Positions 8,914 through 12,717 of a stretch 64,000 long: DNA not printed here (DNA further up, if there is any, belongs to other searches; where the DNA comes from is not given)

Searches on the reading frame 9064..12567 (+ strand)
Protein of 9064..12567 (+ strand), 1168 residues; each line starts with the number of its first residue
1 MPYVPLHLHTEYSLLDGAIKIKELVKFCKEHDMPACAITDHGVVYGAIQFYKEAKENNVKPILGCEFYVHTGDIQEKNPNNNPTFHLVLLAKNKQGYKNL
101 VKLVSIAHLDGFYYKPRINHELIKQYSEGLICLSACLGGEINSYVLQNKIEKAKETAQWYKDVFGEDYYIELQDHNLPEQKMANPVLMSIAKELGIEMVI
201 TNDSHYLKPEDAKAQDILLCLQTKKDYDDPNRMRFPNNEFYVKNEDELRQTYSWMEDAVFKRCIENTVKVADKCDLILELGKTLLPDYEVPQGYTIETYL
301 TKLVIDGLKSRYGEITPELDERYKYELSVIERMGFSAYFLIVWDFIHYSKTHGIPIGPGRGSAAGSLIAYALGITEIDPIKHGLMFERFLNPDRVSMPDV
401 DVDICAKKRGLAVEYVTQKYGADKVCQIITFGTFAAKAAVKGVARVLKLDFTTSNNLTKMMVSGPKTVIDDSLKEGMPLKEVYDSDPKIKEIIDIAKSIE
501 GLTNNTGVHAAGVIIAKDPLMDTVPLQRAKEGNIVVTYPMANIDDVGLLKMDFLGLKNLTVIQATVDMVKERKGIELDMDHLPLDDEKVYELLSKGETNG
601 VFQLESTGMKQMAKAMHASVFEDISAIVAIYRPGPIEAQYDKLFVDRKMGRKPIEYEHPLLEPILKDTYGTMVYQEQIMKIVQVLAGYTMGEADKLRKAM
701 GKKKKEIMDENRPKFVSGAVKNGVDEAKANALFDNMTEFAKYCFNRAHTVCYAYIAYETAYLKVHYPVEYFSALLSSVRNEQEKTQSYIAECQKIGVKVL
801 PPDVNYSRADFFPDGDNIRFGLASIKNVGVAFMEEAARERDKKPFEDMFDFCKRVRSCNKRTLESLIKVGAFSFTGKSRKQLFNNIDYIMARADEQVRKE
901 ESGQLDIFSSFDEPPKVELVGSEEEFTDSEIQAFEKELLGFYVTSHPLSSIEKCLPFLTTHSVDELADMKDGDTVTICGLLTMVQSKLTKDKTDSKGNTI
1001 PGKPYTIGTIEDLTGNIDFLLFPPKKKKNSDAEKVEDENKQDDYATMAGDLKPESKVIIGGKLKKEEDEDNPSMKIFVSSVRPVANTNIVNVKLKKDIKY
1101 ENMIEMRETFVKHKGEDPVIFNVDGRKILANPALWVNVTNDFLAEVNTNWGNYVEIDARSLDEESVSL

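Call 62: search_protein_families(library=pfam, proteins=[window:9064-12567:+], max_evalue=0.00001)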
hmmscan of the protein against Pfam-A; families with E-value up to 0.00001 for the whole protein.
window:9064-12567:+ (1168 aa): 4 families
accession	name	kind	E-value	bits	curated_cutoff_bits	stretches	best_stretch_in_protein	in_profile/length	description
PF07733.18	DNA_pol3_alpha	-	5.1e-96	321.7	23.9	1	299-555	2-260/260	Bacterial DNA polymerase III alpha NTPase domain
PF17657.6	DNA_pol3_finger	-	8.2e-65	217.6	22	1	558-723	1-166/166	Bacterial DNA polymerase III alpha subunit finger domain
PF02811.25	PHP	-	8.9e-60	202.2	26.4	1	6-175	2-164/164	PHP domain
PF14579.12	HHH_6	-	5e-27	94.4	25.6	1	796-882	1-90/90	Helix-hairpin-helix motif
